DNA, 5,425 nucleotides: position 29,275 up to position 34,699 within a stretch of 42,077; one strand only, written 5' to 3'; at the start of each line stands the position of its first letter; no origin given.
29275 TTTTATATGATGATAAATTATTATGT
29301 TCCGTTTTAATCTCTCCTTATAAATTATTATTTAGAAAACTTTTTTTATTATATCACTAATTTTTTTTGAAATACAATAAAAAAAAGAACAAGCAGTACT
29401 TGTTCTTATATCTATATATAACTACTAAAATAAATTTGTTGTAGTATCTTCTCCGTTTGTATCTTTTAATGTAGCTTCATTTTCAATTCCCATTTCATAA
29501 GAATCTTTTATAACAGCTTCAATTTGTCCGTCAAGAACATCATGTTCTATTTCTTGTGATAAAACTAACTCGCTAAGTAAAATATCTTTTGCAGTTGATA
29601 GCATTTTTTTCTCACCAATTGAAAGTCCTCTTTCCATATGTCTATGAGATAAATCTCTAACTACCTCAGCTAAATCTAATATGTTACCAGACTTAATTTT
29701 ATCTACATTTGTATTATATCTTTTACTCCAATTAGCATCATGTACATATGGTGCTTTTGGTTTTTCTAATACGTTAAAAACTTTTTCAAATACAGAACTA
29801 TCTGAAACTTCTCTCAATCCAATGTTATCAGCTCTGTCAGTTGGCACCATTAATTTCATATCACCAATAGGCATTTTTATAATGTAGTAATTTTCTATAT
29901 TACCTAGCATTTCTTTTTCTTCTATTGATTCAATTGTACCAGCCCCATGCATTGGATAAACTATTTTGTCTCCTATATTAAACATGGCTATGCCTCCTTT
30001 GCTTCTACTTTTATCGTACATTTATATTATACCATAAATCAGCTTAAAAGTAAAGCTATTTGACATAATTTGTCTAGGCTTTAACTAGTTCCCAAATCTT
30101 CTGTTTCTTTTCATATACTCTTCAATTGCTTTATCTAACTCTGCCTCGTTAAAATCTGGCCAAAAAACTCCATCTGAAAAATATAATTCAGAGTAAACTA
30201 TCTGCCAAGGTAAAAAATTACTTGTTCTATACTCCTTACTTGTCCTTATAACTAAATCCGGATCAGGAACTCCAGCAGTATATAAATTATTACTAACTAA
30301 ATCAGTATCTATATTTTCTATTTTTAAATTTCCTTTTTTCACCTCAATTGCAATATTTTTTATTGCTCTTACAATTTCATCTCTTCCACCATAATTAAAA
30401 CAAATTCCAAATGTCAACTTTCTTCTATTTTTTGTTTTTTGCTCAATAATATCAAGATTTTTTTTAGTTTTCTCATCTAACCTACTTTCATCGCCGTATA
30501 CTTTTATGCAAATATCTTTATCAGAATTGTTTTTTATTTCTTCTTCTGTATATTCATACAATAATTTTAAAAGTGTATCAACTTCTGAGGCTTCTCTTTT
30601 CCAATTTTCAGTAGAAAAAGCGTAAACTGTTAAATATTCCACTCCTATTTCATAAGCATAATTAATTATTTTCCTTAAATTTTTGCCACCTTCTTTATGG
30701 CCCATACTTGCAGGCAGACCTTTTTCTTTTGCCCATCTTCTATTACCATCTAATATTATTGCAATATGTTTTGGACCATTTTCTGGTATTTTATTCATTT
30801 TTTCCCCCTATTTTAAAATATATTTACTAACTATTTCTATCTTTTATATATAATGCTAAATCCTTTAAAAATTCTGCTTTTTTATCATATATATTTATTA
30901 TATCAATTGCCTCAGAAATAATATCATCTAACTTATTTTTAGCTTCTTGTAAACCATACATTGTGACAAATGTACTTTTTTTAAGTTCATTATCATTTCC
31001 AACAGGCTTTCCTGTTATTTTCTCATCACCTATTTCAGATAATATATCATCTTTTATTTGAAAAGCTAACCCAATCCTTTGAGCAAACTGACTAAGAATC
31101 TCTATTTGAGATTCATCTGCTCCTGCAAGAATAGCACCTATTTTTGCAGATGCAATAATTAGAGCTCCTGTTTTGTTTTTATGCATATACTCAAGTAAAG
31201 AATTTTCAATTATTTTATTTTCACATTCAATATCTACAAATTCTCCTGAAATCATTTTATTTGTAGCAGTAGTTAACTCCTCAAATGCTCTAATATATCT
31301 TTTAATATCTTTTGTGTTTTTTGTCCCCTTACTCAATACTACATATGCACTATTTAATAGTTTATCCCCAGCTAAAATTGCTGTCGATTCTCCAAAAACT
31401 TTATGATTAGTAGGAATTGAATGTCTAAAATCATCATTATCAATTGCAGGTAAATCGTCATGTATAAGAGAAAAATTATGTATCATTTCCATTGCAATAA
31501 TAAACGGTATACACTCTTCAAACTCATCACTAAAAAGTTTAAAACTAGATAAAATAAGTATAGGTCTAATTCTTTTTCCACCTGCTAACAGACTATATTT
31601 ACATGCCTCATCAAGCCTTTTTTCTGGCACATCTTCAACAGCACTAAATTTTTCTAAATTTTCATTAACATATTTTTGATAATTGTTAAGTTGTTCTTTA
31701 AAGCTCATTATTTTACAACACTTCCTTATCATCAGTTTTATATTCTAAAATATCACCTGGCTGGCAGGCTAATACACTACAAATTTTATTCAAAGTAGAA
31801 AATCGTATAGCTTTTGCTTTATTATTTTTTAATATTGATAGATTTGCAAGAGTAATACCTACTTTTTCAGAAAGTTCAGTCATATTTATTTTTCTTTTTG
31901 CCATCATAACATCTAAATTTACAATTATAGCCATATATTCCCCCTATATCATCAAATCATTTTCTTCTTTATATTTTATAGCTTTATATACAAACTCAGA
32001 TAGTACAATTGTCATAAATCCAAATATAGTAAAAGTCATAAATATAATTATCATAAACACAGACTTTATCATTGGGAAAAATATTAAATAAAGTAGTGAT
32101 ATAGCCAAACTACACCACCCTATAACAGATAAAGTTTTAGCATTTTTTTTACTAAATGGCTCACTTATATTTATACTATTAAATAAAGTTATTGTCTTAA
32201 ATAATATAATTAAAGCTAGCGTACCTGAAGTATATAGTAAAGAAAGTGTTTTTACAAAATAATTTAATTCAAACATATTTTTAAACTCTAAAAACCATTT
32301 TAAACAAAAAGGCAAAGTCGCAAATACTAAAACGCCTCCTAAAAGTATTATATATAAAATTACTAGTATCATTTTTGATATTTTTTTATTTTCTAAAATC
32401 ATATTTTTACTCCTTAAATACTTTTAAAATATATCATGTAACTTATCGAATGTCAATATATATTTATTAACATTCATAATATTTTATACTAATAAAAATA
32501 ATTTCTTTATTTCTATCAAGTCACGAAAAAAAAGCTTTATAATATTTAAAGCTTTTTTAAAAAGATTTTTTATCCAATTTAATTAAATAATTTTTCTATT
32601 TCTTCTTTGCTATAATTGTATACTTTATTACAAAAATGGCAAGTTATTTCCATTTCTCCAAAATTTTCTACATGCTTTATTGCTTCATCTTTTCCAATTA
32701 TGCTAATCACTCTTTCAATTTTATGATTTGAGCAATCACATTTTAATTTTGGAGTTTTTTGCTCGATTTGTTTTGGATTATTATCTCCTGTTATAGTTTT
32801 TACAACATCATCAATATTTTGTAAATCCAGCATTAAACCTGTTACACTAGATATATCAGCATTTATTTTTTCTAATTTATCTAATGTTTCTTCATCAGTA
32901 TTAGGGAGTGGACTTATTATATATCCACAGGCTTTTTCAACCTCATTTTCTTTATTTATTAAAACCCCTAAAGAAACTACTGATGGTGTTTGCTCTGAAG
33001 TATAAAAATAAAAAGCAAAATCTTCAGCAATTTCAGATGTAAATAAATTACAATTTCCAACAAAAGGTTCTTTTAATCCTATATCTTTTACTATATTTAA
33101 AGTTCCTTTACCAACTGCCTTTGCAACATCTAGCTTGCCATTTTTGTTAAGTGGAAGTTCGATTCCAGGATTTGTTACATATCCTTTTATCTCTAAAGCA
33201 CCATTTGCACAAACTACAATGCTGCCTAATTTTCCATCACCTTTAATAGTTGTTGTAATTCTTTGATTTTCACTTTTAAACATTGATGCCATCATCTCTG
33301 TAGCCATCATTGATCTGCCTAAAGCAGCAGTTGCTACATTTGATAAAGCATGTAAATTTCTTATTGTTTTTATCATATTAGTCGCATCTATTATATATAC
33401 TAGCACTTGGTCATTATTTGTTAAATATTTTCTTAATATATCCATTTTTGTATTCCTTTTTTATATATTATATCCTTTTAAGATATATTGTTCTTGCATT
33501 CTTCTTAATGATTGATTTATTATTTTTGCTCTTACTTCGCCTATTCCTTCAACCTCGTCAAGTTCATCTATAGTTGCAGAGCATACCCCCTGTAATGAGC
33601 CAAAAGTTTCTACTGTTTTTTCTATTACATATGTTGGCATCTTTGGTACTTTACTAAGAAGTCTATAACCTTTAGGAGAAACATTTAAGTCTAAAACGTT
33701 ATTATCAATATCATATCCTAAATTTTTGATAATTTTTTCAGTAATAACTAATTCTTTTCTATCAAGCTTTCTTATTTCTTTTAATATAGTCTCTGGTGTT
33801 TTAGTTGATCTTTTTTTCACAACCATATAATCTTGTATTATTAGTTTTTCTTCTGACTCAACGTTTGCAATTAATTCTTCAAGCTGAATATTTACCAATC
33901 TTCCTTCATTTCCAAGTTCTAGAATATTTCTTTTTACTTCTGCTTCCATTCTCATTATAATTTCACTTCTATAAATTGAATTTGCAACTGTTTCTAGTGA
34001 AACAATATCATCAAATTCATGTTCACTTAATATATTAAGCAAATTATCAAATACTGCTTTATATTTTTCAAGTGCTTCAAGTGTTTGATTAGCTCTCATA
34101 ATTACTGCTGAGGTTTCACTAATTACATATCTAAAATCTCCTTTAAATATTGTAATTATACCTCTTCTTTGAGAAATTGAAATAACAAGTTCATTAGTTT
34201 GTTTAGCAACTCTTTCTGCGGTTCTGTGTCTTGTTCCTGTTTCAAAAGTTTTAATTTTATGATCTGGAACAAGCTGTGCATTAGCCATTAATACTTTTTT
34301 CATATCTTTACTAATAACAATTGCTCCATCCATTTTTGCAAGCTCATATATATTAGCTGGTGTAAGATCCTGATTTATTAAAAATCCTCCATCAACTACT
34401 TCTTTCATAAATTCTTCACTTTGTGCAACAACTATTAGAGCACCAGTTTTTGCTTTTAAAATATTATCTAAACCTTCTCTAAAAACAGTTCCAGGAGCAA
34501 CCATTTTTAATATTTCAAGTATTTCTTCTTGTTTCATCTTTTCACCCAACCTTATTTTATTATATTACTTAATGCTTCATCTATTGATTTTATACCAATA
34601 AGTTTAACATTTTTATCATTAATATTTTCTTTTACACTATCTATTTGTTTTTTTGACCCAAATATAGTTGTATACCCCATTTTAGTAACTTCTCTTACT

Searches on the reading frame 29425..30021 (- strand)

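Call 39: search_protein_families(library=pfam, proteins=[window:29425-30021:-], max_evalue=0.001)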
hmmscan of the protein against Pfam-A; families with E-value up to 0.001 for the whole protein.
window:29425-30021:- (198 aa): 2 families
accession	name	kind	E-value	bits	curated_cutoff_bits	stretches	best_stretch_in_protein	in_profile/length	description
PF21095.3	CarD_C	-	8e-29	99.9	23.1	1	80-162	1-81/87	CarD, C-terminal domain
PF02559.22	CarD_TRCF_RID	-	3.5e-18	65.9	23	1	14-72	1-56/57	CarD-like/TRCF RID domain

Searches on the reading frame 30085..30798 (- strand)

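Call 39: search_protein_families(library=pfam, proteins=[window:30085-30798:-], max_evalue=0.001)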
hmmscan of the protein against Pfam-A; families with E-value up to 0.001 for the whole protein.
window:30085-30798:- (237 aa): 1 family
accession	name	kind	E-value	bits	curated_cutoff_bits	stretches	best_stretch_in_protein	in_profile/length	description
PF01255.24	Prenyltransf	-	2.9e-81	272.6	27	1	15-236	1-219/219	Putative undecaprenyl diphosphate synthase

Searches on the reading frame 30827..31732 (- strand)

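Call 39: search_protein_families(library=pfam, proteins=[window:30827-31732:-], max_evalue=0.001)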
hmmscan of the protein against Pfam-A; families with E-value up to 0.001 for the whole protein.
window:30827-31732:- (301 aa): 1 family
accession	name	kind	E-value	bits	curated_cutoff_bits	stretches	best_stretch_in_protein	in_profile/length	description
PF00348.22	polyprenyl_synt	-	1.1e-56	192.4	27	1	38-273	2-235/251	Polyprenyl synthetase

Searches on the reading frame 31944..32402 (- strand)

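Call 39: search_protein_families(library=pfam, proteins=[window:31944-32402:-], max_evalue=0.001)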
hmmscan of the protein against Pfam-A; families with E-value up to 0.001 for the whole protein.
window:31944-32402:- (152 aa): 1 family
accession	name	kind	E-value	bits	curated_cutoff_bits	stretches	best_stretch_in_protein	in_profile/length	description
PF11188.13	DUF2975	-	2.2e-12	47.4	27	1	51-152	19-130/130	Protein of unknown function (DUF2975)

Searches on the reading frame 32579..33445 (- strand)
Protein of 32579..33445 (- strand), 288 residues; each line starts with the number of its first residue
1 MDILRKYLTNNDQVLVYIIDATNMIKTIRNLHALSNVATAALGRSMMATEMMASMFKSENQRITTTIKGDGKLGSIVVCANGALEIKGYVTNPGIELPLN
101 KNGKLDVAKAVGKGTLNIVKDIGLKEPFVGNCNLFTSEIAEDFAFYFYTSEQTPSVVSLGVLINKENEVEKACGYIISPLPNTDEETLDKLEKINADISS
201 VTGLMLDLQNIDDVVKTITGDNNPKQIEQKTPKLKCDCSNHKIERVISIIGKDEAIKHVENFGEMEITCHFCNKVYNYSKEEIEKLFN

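Call 39: search_protein_families(library=pfam, proteins=[window:32579-33445:-], max_evalue=0.001)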
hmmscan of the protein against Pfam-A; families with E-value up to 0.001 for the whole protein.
window:32579-33445:- (288 aa): 1 family
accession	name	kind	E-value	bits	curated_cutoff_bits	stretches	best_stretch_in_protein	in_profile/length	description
PF01430.24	HSP33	-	5.8e-81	272.4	21.4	1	2-279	1-273/273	Hsp33 protein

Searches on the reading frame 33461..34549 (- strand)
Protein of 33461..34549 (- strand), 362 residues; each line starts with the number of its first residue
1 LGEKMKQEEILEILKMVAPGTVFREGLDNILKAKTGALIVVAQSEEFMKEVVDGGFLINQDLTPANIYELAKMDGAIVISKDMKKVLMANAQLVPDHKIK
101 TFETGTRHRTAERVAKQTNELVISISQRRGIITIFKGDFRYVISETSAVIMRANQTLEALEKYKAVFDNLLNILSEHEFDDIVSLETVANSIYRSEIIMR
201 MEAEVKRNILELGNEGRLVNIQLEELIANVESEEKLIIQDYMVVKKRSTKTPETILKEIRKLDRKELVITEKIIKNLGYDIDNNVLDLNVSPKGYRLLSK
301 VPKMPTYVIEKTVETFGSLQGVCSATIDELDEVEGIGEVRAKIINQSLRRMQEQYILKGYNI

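Call 39: search_protein_families(library=pfam, proteins=[window:33461-34549:-], max_evalue=0.001)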
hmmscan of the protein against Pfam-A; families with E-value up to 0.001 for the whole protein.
window:33461-34549:- (362 aa): 4 families
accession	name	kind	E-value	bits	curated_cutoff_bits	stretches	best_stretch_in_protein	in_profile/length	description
PF10635.14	DisA-linker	-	2.3e-40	138.1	25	1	145-284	3-140/142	DisA bacterial checkpoint controller linker region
PF02457.21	DAC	-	1.6e-28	99.1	27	1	25-137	2-116/119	DisA bacterial checkpoint controller nucleotide-binding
PF12826.13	HHH_2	-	0.0003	21.3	27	0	313-349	20-56/64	Helix-hairpin-helix motif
PF00633.29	HHH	-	0.00068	19.8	24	0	319-342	2-25/30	Helix-hairpin-helix motif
